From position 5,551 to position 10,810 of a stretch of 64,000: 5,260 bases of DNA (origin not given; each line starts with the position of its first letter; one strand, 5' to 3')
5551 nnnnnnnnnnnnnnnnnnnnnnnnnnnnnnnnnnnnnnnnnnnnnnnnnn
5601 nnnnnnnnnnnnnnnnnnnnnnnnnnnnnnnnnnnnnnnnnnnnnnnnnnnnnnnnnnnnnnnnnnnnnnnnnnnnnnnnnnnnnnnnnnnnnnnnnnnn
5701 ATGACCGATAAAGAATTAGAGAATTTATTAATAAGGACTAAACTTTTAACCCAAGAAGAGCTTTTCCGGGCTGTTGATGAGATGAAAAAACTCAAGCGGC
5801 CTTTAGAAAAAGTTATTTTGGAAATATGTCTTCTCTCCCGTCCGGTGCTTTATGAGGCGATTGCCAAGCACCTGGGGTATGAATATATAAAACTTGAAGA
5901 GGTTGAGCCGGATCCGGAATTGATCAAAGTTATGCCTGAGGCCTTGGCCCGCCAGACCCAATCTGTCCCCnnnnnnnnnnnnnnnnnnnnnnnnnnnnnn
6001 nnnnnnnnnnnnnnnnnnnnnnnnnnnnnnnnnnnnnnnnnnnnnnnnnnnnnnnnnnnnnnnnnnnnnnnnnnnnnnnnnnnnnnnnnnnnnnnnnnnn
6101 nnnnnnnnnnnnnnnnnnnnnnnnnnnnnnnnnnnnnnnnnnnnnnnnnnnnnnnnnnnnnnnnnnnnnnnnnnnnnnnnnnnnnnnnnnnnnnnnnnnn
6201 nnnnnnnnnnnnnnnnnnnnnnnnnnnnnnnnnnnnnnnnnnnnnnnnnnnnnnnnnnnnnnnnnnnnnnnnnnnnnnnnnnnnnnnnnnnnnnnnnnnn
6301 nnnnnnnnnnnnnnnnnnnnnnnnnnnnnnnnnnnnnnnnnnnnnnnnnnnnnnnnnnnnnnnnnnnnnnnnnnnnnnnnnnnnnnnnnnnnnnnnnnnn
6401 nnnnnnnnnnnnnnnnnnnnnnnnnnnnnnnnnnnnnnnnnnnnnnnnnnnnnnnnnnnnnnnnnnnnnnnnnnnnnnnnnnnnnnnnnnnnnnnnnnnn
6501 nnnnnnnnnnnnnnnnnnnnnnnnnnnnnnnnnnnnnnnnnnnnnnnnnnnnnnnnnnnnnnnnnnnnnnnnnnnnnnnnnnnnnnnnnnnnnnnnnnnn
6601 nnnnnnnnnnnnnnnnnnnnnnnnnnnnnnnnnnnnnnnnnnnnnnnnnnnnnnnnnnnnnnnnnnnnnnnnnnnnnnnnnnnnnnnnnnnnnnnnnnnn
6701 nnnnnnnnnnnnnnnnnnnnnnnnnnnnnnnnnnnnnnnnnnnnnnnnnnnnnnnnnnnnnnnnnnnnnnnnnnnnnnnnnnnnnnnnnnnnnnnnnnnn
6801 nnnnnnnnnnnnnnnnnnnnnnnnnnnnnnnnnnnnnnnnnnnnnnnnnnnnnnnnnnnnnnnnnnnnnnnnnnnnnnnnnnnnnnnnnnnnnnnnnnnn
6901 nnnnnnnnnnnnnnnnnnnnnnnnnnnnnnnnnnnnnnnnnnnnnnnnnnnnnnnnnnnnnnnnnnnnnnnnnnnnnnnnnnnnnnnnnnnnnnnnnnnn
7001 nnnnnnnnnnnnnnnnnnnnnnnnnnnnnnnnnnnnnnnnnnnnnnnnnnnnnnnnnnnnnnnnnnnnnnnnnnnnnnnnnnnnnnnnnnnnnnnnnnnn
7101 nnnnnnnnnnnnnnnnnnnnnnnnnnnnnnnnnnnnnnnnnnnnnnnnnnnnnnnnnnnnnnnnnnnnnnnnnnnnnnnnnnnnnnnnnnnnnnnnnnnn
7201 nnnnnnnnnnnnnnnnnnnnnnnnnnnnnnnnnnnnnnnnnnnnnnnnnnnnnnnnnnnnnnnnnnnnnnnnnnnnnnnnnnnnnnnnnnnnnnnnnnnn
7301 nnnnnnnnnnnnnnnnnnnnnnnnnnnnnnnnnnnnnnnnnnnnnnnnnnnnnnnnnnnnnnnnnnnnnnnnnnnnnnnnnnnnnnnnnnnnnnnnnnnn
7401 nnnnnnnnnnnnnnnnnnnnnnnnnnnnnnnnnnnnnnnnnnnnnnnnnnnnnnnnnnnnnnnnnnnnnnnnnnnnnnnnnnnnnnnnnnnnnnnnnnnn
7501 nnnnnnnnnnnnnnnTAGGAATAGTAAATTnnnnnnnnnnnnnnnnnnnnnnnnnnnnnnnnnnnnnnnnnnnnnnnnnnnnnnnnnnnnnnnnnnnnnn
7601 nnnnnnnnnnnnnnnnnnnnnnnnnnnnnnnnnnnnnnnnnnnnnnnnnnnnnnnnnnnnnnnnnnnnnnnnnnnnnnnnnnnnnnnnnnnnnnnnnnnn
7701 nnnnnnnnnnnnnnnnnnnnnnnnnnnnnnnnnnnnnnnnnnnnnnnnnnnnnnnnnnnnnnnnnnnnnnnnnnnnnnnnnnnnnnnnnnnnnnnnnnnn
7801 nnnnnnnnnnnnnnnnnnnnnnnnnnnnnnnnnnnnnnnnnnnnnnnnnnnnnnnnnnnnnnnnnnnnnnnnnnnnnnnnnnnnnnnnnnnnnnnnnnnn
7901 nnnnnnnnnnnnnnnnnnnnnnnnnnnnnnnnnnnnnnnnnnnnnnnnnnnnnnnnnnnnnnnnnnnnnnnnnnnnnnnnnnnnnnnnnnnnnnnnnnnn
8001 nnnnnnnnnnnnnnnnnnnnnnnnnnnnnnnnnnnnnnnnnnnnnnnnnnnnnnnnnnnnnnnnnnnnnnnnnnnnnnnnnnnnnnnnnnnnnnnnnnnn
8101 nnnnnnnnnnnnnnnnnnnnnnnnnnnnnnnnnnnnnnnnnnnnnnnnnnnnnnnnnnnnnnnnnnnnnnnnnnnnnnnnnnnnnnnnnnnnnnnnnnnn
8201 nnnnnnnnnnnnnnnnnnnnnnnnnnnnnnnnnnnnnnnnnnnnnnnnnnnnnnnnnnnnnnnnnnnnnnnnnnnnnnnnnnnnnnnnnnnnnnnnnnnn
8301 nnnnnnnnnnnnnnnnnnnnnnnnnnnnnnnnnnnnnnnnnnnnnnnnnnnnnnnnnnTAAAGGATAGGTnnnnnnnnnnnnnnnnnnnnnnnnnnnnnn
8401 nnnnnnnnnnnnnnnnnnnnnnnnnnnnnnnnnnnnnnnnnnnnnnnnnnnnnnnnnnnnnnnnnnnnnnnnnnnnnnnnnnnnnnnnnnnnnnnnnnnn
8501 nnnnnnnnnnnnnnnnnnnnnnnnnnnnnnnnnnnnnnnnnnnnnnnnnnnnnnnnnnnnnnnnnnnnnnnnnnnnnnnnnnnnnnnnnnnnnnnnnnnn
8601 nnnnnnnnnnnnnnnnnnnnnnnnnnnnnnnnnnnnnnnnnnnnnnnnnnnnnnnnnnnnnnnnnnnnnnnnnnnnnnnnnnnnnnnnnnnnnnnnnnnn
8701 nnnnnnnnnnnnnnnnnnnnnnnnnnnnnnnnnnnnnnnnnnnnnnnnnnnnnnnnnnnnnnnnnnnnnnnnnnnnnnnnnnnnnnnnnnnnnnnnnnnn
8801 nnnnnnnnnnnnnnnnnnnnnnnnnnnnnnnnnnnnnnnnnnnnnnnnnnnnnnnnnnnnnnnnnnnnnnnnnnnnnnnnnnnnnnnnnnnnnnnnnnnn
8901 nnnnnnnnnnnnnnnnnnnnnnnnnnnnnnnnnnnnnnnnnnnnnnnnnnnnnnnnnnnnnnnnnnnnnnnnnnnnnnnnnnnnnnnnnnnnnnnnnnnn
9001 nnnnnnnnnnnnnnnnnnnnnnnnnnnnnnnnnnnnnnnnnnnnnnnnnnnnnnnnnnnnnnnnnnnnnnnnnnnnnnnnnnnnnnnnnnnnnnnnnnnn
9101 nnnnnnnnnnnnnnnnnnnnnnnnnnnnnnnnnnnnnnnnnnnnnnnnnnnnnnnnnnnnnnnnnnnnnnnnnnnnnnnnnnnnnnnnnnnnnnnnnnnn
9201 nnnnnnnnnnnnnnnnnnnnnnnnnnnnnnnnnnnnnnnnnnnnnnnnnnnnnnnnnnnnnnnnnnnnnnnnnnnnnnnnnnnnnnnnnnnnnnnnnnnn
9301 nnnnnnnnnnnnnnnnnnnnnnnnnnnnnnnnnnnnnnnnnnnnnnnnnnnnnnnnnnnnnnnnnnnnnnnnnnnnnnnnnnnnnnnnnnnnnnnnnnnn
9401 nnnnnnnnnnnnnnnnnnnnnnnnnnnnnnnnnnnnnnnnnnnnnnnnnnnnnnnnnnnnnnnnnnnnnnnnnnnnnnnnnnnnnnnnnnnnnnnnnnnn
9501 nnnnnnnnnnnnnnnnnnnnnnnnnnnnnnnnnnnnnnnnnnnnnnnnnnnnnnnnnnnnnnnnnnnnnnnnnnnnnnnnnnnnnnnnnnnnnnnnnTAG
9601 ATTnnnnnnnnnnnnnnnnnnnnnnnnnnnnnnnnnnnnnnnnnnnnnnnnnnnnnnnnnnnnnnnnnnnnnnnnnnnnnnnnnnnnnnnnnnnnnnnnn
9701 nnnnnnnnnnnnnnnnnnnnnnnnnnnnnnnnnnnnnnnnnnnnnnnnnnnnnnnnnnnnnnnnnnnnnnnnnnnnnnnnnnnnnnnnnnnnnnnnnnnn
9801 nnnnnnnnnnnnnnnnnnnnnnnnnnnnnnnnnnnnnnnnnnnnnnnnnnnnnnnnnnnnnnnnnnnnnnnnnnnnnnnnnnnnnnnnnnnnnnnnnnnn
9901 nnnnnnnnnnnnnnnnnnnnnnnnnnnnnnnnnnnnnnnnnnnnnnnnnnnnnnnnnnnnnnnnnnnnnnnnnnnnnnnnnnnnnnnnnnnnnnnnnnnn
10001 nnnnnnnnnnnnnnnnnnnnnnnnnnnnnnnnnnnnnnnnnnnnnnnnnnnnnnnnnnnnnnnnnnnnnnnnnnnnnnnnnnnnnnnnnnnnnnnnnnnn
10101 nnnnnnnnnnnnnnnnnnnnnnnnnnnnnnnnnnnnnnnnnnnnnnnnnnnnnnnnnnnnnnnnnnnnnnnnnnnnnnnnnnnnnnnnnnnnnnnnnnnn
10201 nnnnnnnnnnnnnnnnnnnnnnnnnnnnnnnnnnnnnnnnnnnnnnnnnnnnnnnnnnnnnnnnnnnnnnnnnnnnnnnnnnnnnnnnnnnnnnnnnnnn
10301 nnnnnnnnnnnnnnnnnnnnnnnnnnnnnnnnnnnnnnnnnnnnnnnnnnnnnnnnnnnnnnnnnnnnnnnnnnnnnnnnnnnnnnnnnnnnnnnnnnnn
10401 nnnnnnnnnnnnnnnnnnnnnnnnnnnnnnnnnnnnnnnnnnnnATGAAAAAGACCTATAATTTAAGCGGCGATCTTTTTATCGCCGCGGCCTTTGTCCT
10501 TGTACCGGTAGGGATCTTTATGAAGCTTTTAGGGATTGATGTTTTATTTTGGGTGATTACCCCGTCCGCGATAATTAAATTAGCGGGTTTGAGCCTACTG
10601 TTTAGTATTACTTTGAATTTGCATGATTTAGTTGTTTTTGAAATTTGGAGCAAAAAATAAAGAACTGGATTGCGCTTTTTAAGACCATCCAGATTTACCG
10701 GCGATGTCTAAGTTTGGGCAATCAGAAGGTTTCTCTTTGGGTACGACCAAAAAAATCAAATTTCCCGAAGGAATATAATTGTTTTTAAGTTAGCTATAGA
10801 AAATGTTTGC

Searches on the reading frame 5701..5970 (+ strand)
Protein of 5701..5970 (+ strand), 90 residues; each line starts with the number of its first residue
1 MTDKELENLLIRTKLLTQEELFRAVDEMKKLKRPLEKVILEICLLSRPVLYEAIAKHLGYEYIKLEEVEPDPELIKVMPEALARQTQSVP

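Call 46: search_protein_families(library=ncbifam, proteins=[window:5701-5970:+], max_evalue=10)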
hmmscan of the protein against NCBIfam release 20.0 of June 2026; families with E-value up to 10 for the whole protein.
seq(90 aa): 4 families
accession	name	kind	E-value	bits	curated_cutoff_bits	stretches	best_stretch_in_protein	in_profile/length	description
NF053729.1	c-di-GMP_motif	domain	8.1e-06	25.5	38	1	8-56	4-52/53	cyclic di-GMP-binding domain-containing protein, MshE-related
TIGR02538.1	type_IV_pilB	equivalog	8.2e-06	24.7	675.65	1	6-90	2-86/564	type IV-A pilus assembly ATPase PilB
NF012033.0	PRK15489.1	equivalog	0.00011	20.5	537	1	4-87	491-573/703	glycosyl transferase family protein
NF008411.1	PRK11234.1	equivalog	0.00013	20.5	1170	1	5-89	483-566/723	cyclic di-3',5'-guanylate-activated glycosyltransferase NfrB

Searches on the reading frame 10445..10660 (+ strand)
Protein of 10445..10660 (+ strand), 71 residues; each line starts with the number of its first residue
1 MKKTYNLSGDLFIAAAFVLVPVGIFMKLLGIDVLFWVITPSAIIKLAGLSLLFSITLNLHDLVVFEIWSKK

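Call 60: search_protein_families(library=pfam, proteins=[window:10445-10660:+], max_evalue=0.01)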
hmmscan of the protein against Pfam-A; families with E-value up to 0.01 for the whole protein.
window:10445-10660:+ (71 aa): 0 families
